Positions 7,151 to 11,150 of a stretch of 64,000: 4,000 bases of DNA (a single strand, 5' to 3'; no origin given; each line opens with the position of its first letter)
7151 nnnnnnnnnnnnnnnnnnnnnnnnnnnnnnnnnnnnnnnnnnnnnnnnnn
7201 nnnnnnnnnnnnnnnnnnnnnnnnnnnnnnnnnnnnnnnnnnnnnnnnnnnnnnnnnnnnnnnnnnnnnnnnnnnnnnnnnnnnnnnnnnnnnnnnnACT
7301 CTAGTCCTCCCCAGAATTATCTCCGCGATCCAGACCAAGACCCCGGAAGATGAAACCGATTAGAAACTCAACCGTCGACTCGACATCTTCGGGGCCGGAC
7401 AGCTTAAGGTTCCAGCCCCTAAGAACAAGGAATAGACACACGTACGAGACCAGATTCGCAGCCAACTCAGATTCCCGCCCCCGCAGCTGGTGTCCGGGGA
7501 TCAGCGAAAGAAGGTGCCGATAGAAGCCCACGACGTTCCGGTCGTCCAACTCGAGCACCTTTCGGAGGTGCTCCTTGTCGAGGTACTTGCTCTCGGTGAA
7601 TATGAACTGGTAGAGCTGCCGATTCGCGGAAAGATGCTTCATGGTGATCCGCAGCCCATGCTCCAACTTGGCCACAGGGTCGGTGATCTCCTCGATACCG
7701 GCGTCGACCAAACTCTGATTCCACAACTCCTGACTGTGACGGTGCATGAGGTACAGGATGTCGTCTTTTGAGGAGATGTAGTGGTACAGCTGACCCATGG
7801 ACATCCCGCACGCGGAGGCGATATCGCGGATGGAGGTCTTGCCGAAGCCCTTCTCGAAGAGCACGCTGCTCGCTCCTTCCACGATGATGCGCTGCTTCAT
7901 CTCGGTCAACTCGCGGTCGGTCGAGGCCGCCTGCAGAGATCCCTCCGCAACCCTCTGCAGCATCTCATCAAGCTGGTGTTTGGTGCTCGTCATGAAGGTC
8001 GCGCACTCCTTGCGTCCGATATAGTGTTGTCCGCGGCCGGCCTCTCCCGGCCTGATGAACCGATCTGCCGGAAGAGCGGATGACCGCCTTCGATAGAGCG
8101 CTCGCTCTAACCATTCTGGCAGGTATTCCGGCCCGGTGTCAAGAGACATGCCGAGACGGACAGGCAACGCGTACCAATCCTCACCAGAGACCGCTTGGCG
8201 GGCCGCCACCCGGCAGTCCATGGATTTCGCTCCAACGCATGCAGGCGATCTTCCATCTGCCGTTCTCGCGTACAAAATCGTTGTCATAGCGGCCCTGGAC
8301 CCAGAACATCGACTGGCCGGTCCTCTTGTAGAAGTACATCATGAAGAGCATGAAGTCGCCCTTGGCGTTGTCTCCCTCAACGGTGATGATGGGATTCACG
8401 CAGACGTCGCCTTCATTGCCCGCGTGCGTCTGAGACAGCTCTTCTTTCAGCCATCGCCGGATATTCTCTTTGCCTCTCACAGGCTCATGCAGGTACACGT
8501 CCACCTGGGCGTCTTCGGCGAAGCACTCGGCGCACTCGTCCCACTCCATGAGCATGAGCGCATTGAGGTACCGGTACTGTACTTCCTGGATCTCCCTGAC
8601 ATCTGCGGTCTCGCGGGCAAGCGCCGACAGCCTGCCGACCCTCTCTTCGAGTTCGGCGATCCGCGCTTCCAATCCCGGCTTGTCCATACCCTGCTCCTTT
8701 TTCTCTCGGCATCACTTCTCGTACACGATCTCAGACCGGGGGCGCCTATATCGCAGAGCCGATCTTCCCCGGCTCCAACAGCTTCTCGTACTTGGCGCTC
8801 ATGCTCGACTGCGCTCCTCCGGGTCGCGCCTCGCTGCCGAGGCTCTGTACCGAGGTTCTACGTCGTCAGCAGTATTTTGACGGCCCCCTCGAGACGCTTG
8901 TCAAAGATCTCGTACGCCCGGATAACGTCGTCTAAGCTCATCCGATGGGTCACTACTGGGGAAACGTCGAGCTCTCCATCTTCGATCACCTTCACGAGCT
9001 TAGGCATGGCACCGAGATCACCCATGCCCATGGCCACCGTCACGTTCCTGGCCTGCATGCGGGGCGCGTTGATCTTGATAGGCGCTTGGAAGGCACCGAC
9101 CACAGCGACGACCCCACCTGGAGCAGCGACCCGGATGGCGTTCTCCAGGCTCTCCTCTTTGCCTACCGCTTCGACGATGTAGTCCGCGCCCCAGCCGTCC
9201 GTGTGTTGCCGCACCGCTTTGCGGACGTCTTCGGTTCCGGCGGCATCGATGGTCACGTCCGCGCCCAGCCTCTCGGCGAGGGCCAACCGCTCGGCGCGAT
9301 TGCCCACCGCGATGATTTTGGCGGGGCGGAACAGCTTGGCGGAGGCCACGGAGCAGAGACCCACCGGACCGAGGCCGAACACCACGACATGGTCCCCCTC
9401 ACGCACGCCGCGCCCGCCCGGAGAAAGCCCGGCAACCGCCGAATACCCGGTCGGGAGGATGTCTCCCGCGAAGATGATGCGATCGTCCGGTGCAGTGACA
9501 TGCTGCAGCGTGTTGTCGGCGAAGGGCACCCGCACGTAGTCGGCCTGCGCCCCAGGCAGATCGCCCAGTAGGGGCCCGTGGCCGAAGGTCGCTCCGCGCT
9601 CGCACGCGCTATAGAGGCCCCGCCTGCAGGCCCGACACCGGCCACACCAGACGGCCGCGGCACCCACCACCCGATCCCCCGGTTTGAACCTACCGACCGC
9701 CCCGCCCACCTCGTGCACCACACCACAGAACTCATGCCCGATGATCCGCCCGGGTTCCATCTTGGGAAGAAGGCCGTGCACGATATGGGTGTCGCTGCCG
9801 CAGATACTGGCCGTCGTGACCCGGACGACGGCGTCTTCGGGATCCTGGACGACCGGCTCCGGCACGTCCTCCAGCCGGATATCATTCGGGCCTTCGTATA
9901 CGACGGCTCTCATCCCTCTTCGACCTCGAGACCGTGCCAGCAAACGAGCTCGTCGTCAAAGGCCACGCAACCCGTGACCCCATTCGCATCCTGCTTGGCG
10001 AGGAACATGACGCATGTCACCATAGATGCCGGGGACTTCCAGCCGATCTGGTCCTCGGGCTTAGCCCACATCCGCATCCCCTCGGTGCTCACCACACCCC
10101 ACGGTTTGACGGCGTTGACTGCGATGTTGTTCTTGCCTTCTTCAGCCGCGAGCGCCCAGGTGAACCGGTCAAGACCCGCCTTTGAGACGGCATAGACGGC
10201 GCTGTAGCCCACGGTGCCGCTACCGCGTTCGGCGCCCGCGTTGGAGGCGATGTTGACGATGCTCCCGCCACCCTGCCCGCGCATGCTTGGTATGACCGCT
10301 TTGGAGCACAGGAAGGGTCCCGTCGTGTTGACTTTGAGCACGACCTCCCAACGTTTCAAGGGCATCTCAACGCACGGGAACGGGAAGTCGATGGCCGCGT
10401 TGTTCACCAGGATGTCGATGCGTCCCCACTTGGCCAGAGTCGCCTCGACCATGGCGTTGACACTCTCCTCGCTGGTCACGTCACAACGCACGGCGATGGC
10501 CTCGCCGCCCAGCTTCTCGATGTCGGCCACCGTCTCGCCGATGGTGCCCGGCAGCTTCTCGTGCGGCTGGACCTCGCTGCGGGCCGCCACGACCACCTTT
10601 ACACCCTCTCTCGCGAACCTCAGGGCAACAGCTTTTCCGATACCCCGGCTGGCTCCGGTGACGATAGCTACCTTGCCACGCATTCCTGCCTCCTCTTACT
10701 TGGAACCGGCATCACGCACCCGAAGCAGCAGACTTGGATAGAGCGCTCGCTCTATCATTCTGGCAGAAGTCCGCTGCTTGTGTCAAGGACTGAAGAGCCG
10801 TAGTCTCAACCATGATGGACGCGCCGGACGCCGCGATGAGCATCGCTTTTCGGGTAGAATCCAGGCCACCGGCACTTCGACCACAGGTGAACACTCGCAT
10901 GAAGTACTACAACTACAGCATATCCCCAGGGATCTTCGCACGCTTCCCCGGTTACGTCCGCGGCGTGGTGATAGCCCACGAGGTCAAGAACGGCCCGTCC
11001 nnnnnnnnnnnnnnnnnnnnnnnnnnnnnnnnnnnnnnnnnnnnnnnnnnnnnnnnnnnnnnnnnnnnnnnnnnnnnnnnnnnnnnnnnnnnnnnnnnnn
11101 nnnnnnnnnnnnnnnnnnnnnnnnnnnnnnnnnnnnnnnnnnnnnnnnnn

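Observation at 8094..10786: Duplicated promoter plus palindromic operator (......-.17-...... followed by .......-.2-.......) upstream of the TetR operon and of the SDR / Zn-ADH operon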

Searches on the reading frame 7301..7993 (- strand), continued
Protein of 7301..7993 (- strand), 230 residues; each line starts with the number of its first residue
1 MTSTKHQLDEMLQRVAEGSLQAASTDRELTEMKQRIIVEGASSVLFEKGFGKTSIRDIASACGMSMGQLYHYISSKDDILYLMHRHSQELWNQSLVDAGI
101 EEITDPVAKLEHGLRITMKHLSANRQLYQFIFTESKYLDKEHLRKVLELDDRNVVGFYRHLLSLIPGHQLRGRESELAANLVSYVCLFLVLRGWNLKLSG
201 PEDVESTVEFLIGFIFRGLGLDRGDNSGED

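Call 51: fold_search(model_id=the predicted structure, library=pdb)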
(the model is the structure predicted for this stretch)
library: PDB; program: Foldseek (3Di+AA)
matches with E <= 10: 981; with E <= 0.001: 309
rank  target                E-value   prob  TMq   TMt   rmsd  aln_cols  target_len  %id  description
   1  3vpr_B                8.4e-07  1.00  0.56  0.66   5.0       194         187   27  Crystal Structure of a TetR Family Transcriptional Regulator PfmR from Thermus thermophilus HB8 (released 2012-07-11)
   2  3vpr_D                1.5e-06  1.00  0.55  0.66   4.9       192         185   26  Crystal Structure of a TetR Family Transcriptional Regulator PfmR from Thermus thermophilus HB8 (released 2012-07-11)
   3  3vpr_A                1.5e-06  1.00  0.56  0.66   5.1       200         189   28  Crystal Structure of a TetR Family Transcriptional Regulator PfmR from Thermus thermophilus HB8 (released 2012-07-11)
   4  5k7h_A                1.9e-06  1.00  0.59  0.72   4.1       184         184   22  Crystal structure of AibR in complex with the effector molecule isovaleryl coenzyme A (released 2016-12-21)
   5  3vpr_C                1.9e-06  1.00  0.56  0.68   4.6       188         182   27  Crystal Structure of a TetR Family Transcriptional Regulator PfmR from Thermus thermophilus HB8 (released 2012-07-11)
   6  5k7z_A                2.1e-06  1.00  0.59  0.70   4.3       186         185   22  Crystal structure of AibR in complex with isovaleryl coenzyme A and operator DNA (released 2016-12-28)
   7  3him_A                5.1e-06  1.00  0.60  0.70   4.1       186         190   19  The Crystal Structure of a Bacterial Regulatory Protein in the tetR Family from Rhodococcus RHA1 to 2.2A (released 2009-05-26)
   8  5k7f_A                6.0e-06  1.00  0.53  0.66   4.7       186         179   21  Crystal structure of apo AibR (released 2016-12-21)
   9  3him_B                7.6e-06  1.00  0.61  0.71   4.2       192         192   18  The Crystal Structure of a Bacterial Regulatory Protein in the tetR Family from Rhodococcus RHA1 to 2.2A (released 2009-05-26)
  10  6o6n                  1.1e-05  1.00  0.62  0.70   4.0       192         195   22  Structure of the regulator FasR from Mycobacterium tuberculosis in complex with C20-CoA (released 2020-03-11)
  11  6azh_B                1.8e-05  1.00  0.63  0.77   3.5       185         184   19  Clostridium perfringens putative fatty acid metabolism regulator (released 2017-12-20)
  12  5gpa_B                1.8e-05  1.00  0.61  0.73   3.9       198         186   22  Structural analysis of fatty acid degradation regulator FadR from Bacillus halodurans (released 2017-03-01)
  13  5k7f_B                1.9e-05  1.00  0.55  0.68   4.6       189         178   20  Crystal structure of apo AibR (released 2016-12-21)
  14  5wm9_D                2.0e-05  1.00  0.57  0.66   4.3       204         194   15  Crystal Structure of TetR family regulator Rv0078 from Mycobacterium tuberculosis (released 2018-07-04)
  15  5gpc_A                2.2e-05  1.00  0.61  0.72   4.3       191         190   22  Structural analysis of fatty acid degradation regulator FadR from Bacillus halodurans (released 2017-03-01)
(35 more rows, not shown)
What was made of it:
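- On TetR-family repressor with cognate operator: 309 PDB matches at E <= 0.001; all 50 listed are TetR-family (call 51).
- Closest known: Acyl-CoA-responsive TetR regulators: PfmR. Same: They are also the best fold hits (call 51).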

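Call 55: search_protein_families(library=pfam, proteins=[L024:6370-7908:+, L024:8660-10318:+, L024:10363-11394:+, L024:11965-13278:+, L065:8935-10581:+, L065:10762-11577:+, L063:3925-4734:+, L063:4715-5767:+, L063:5829-7889:+, L063:11199-12782:+])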
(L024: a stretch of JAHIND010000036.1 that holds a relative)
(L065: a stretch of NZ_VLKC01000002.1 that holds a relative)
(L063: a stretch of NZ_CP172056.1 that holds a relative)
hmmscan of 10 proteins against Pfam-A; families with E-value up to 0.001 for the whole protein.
L024:6370-7908:+ (512 aa): 3 families
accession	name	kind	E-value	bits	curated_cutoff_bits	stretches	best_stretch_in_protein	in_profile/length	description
PF11794.13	HpaB_N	-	1.9e-81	274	35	1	21-289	1-270/270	4-hydroxyphenylacetate 3-hydroxylase N terminal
PF03241.18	HpaB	-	1.5e-48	165.1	25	1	296-491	1-201/202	4-hydroxyphenylacetate 3-hydroxylase C terminal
PF02770.24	Acyl-CoA_dh_M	-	0.00014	22.4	33.3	1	191-249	21-78/97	Acyl-CoA dehydrogenase, middle domain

L024:8660-10318:+ (552 aa): 2 families
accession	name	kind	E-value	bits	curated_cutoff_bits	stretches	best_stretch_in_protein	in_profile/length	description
PF00501.34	AMP-binding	-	2.8e-85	286.9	29.9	1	30-412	1-384/384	AMP-binding enzyme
PF13193.12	AMP-binding_C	-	4.8e-24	85.5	24.5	1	462-539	1-76/76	AMP-binding enzyme C-terminal domain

L024:10363-11394:+ (343 aa): 1 family
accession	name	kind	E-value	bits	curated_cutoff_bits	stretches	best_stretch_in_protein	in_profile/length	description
PF03480.18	DctP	-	1.2e-46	159.8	23.4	1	51-317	18-283/286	Bacterial extracellular solute-binding protein, family 7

L024:11965-13278:+ (437 aa): 2 families
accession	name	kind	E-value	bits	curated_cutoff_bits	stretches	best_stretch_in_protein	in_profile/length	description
PF06808.19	DctM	-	3.2e-83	280.3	23.8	1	11-427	1-413/413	Tripartite ATP-independent periplasmic transporter, DctM component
PF03553.21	Na_H_antiporter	-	6.3e-05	22.8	23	1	71-169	174-272/303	Na+/H+ antiporter family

L065:8935-10581:+ (548 aa): 2 families
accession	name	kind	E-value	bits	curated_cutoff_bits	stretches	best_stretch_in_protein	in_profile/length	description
PF00501.34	AMP-binding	-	2.4e-80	270.6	29.9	1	47-409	5-384/384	AMP-binding enzyme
PF13193.12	AMP-binding_C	-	6e-19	69.2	24.5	1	460-534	2-76/76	AMP-binding enzyme C-terminal domain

L065:10762-11577:+ (271 aa): 3 families
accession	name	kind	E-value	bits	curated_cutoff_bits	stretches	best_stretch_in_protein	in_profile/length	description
PF13561.12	adh_short_C2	-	4.4e-49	167.6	27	1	13-265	1-236/236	Enoyl-(Acyl carrier protein) reductase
PF00106.31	adh_short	-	1.1e-44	152.7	26.6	1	7-212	1-188/195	short chain dehydrogenase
PF08659.16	KR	-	1.1e-09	38.9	22.6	1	8-166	2-144/180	KR domain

L063:3925-4734:+ (269 aa): 1 family
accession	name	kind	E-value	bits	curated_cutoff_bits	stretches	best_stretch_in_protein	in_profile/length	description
PF01012.27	ETF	-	6.6e-44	150.3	26.7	1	40-218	7-180/181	Electron transfer flavoprotein domain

L063:4715-5767:+ (350 aa): 2 families
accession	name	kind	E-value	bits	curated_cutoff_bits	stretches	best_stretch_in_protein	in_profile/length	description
PF01012.27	ETF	-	1.1e-49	169.1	26.7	1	18-193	2-178/181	Electron transfer flavoprotein domain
PF00766.25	ETF_alpha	-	4.8e-35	119.8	27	1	216-296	1-81/81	Electron transfer flavoprotein FAD-binding domain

L063:5829-7889:+ (686 aa): 8 families
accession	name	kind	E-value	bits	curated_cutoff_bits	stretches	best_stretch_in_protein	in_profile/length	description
PF02754.22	CCG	-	3.5e-36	123.6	20.6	2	572-659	1-84/85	Cysteine-rich domain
PF13183.11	Fer4_8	-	8.9e-09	36.2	27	1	275-376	4-67/68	4Fe-4S dicluster domain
PF12838.12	Fer4_7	-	8.6e-06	26.6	27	0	273-288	35-50/52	4Fe-4S dicluster domain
PF13237.11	Fer4_10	-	1.4e-05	25.3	25.5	1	271-374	4-53/53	4Fe-4S dicluster domain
PF13187.11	Fer4_9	-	2.1e-05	24.9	27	1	275-375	1-49/52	4Fe-4S dicluster domain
PF13484.11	Fer4_16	-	0.00015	22.9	30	0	276-298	2-23/66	4Fe-4S double cluster binding domain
PF13534.11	Fer4_17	-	0.00034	21.5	22.2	0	275-375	1-58/61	4Fe-4S dicluster domain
PF12797.12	Fer4_2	-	0.00054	20.2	24.5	0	267-288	1-22/22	4Fe-4S binding domain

L063:11199-12782:+ (527 aa): 2 families
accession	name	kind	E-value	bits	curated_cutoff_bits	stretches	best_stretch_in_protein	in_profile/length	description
PF11794.13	HpaB_N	-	4.2e-82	276.2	35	1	5-281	1-270/270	4-hydroxyphenylacetate 3-hydroxylase N terminal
PF03241.18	HpaB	-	8.5e-55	185.5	25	1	295-492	3-202/202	4-hydroxyphenylacetate 3-hydroxylase C terminal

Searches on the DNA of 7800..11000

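Call 45: search_rna_families(source=window, start=7800, end=11000, threshold=evalue, max_evalue=1)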
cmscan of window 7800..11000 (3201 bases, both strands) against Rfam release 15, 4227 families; matches with E-value up to 1: 0.
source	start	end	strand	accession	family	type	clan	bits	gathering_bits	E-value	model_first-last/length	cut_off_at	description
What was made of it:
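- On Known cis-regulatory RNA: No Rfam hit at E <= 1 (call 45).
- No Rfam family matches (call 45).
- Tried and rejected: Rfam at E <= 1 found none (call 45).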

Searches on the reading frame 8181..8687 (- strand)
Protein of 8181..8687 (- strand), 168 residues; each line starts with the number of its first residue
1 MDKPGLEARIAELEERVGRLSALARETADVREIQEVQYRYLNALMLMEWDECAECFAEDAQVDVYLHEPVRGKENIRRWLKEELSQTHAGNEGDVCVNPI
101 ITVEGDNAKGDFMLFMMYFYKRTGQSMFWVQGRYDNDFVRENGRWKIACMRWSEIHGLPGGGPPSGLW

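Call 9: search_protein_families(library=pfam, proteins=[window:8181-8687:-])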
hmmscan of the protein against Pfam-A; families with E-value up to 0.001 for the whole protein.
window:8181-8687:- (168 aa): 2 families
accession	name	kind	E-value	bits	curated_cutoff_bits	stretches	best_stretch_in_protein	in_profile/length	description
PF13577.12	SnoaL_4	-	1.7e-23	83.5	24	1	26-150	2-125/126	SnoaL-like domain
PF12680.13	SnoaL_2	-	0.00015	22.8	27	1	39-89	3-49/102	SnoaL-like domain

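Call 23: search_protein_families(library=ncbifam, proteins=[window:8181-8687:-], max_evalue=0.00001)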
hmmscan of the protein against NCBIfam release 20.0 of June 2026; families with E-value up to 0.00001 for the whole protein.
window:8181-8687:- (168 aa): 0 families

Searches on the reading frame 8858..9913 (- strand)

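Call 9: search_protein_families(library=pfam, proteins=[window:8858-9913:-])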
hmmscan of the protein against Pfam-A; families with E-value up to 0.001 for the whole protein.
window:8858-9913:- (351 aa): 4 families
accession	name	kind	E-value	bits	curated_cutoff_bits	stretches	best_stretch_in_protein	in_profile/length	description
PF08240.17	ADH_N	-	6.6e-26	91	23.5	1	25-131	2-96/104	Alcohol dehydrogenase GroES-like domain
PF00107.32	ADH_zinc_N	-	1.6e-24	86.7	31.8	1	183-295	1-111/129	Zinc-binding dehydrogenase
PF13602.12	ADH_zinc_N_2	-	5.9e-10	40.6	27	1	216-336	1-122/134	Zinc-binding dehydrogenase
PF16912.11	Glu_dehyd_C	-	1.6e-07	31.4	34.9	1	174-338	32-202/211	Glucose dehydrogenase C-terminus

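Call 23: search_protein_families(library=ncbifam, proteins=[window:8858-9913:-], max_evalue=0.00001)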
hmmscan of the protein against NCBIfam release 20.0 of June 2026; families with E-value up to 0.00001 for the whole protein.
window:8858-9913:- (351 aa): 22 families
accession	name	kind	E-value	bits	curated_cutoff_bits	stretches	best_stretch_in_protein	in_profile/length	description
NF041097.1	keto_inos_dh_IolM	equivalog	6.9e-62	209.3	450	1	11-342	39-382/389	scyllo-inosose 3-dehydrogenase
NF003808.0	PRK05396.1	equivalog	2.6e-47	161.4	380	1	10-343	11-334/341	L-threonine 3-dehydrogenase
TIGR00692.1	tdh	equivalog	2.2e-46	158.5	458.35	1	11-339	10-330/340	L-threonine 3-dehydrogenase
NF007489.0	PRK10083.1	equivalog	4.9e-46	157.2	376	1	1-350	1-336/339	Zn-dependent oxidoreductase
TIGR03451.1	mycoS_dep_FDH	equivalog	8.3e-40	136.7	512.9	1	17-337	21-346/358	S-(hydroxymethyl)mycothiol dehydrogenase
TIGR03989.1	Rxyl_3153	subfamily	1.2e-34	120.1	440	1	3-335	5-356/370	NDMA-dependent alcohol dehydrogenase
TIGR03366.1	HpnZ_proposed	hypoth_equivalog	9.6e-34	117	328.1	1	27-293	7-275/315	putative phosphonate catabolism associated alcohol dehydrogenase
NF010344.0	PRK13771.1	subfamily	1.1e-32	113.3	349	1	1-340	1-323/334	putative alcohol dehydrogenase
TIGR02819.1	fdhA_non_GSH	equivalog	5.9e-32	110.7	636.95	1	2-255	4-270/397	formaldehyde dehydrogenase, glutathione-independent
NF041172.1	AcrlCoa_red_Thmprot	equivalog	4.7e-31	108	500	1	1-349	1-332/334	acryloyl-CoA reductase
NF006940.0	PRK09422.1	equivalog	1.7e-29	102.9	344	1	1-331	1-316/338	alcohol dehydrogenase AdhP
TIGR02818.1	adh_III_F_hyde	equivalog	2.1e-29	102.7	543.95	1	4-337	6-356/368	S-(hydroxymethyl)glutathione dehydrogenase/class III alcohol dehydrogenase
NF007642.0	PRK10309.1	equivalog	1.7e-27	96.6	550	1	1-282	1-269/347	galactitol-1-phosphate 5-dehydrogenase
NF007375.0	PRK09880.1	equivalog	1.2e-25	90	469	1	7-339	11-332/344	L-idonate 5-dehydrogenase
NF047908.1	AldhRedAhr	equivalog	5.1e-17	61.8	470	1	24-308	27-296/335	NADPH-dependent aldehyde reductase Ahr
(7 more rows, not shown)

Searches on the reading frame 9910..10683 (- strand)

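Call 9: search_protein_families(library=pfam, proteins=[window:9910-10683:-])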
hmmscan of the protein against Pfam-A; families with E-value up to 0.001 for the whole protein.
window:9910-10683:- (257 aa): 4 families
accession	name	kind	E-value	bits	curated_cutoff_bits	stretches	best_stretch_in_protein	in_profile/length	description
PF00106.31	adh_short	-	2e-51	174.7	26.6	1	4-204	1-188/195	short chain dehydrogenase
PF13561.12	adh_short_C2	-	1.7e-44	152.6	27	1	10-241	1-229/236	Enoyl-(Acyl carrier protein) reductase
PF08659.16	KR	-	3.8e-08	33.9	22.6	1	7-160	4-149/180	KR domain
PF01370.27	Epimerase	-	4.7e-06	26.6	20.9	1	7-191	2-169/240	NAD dependent epimerase/dehydratase family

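Call 23: search_protein_families(library=ncbifam, proteins=[window:9910-10683:-], max_evalue=0.00001)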
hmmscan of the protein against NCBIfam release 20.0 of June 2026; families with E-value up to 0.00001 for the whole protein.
window:9910-10683:- (257 aa): 220 families (the best 25 are shown)
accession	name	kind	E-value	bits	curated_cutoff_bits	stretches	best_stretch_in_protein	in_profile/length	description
NF006133.0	PRK08278.1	subfamily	2.2e-54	184.3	250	1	2-252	5-253/278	SDR family oxidoreductase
NF005559.1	PRK07231.1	subfamily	2.5e-49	168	215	1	2-208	3-196/249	glucose 1-dehydrogenase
NF004818.0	PRK06172.1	equivalog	1.4e-47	162.2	336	1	2-209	6-201/253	SDR family oxidoreductase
NF005681.0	PRK07478.1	subfamily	3.8e-46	157.5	267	1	1-238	4-240/254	SDR family oxidoreductase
TIGR03971.1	SDR_subfam_1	subfamily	2.9e-45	154.7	300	1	1-198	1-199/271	mycofactocin-coupled SDR family oxidoreductase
NF005853.0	PRK07774.1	equivalog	3e-45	154.6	303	1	2-211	5-200/250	SDR family oxidoreductase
NF004791.0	PRK06138.1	equivalog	1.3e-44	152.4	312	1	2-212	4-201/252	SDR family oxidoreductase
NF009093.0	PRK12429.1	subfamily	2.4e-43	148.3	258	1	2-201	4-190/259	3-hydroxybutyrate dehydrogenase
TIGR01830.1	3oxo_ACP_reduc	equivalog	2.7e-43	148.4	297.75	1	6-240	1-231/239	3-oxoacyl-[acyl-carrier-protein] reductase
NF004198.0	PRK05653.1-3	equivalog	5.3e-43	147.2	296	1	2-240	6-239/248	3-oxoacyl-ACP reductase FabG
NF009466.0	PRK12826.1-2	subfamily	1.1e-42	146.2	222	1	4-238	4-235/248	3-oxoacyl-ACP reductase FabG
NF006070.0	PRK08213.1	subfamily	1.2e-42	146.2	279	1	1-196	10-198/259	gluconate 5-dehydrogenase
NF047923.1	pyridox_DH_SDR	equivalog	1.5e-42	145.9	325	1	2-239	2-232/243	pyridoxal 4-dehydrogenase, SDR-type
NF005672.0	PRK07454.1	equivalog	2.1e-42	145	234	1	4-200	7-190/241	SDR family oxidoreductase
NF006493.1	PRK08936.1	subfamily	1.9e-41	142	420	1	2-244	6-247/261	glucose-1-dehydrogenase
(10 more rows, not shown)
